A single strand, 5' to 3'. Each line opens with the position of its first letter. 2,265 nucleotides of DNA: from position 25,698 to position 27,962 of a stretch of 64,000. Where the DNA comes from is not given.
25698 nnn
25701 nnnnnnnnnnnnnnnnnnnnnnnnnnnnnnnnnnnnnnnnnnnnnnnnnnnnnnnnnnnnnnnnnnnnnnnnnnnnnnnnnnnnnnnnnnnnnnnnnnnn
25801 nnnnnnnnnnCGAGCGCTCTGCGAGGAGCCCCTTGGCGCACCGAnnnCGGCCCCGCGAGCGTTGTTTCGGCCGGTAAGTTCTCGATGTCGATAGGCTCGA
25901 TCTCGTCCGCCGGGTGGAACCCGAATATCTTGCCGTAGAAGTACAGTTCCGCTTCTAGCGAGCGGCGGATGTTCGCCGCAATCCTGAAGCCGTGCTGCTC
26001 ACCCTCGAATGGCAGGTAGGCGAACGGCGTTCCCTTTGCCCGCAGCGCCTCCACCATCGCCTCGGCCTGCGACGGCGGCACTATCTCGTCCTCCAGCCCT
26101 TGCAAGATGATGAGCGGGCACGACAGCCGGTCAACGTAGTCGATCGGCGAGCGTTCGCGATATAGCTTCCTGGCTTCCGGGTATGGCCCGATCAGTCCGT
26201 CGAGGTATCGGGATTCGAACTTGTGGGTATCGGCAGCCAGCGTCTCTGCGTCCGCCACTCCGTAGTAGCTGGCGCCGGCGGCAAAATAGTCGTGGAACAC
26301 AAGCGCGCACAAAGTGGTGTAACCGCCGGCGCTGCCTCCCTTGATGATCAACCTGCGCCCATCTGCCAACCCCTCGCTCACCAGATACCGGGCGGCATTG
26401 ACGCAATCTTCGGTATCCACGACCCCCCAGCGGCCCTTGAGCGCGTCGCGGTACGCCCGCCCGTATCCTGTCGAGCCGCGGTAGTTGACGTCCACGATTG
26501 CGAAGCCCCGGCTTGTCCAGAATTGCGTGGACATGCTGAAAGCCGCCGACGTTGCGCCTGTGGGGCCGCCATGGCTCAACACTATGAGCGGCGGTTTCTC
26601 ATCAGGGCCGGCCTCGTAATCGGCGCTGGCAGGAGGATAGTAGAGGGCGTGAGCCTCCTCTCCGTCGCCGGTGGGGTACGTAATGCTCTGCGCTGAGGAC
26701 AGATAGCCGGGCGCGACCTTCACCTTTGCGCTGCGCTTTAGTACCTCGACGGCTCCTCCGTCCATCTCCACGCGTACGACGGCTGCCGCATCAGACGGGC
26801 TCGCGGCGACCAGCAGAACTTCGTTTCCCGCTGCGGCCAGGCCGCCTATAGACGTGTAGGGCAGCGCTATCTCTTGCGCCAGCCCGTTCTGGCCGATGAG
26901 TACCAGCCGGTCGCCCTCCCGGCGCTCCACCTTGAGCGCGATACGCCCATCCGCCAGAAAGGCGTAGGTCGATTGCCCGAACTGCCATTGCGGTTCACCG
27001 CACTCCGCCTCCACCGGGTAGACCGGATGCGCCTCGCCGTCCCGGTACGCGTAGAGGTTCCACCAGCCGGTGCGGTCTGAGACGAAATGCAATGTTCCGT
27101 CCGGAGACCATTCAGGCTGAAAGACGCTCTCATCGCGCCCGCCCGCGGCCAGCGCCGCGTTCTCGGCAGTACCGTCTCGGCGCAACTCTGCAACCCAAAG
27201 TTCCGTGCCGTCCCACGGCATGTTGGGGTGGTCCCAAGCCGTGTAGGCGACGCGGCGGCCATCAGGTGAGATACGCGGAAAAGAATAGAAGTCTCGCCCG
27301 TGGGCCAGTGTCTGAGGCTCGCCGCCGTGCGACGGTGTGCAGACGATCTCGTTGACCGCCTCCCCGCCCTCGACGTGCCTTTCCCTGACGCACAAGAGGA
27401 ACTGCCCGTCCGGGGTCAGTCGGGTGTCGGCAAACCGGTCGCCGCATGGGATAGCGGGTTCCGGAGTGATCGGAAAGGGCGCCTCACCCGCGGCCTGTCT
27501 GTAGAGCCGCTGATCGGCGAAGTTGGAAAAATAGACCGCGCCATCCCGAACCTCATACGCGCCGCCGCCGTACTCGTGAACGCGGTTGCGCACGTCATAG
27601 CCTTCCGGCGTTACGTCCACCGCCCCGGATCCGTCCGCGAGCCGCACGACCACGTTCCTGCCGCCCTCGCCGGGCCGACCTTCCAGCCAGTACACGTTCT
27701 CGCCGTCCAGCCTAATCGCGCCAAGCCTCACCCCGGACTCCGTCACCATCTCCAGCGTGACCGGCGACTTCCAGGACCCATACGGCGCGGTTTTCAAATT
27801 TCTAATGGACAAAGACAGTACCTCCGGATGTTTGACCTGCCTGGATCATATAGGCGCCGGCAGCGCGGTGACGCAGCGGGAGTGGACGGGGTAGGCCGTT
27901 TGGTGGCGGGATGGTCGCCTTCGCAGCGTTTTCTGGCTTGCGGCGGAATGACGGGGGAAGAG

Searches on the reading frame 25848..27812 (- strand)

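Call 45: search_protein_families(library=pfam, proteins=[window:25848-27812:-], max_evalue=0.00001)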
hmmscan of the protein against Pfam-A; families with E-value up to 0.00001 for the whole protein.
window:25848-27812:- (655 aa): 4 families
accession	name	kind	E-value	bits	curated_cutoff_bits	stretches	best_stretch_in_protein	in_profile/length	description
PF00326.27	Peptidase_S9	-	2e-51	175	22.6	1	424-631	2-211/213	Prolyl oligopeptidase family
PF20434.5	BD-FAE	-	3.6e-13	50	26.8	1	405-590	11-215/215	BD-FAE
PF07676.18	PD40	-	1.1e-07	32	20.9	0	233-254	14-37/38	WD40-like Beta Propeller Repeat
PF01738.24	DLH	-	4.3e-07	30.2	21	1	476-612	87-191/217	Dienelactone hydrolase family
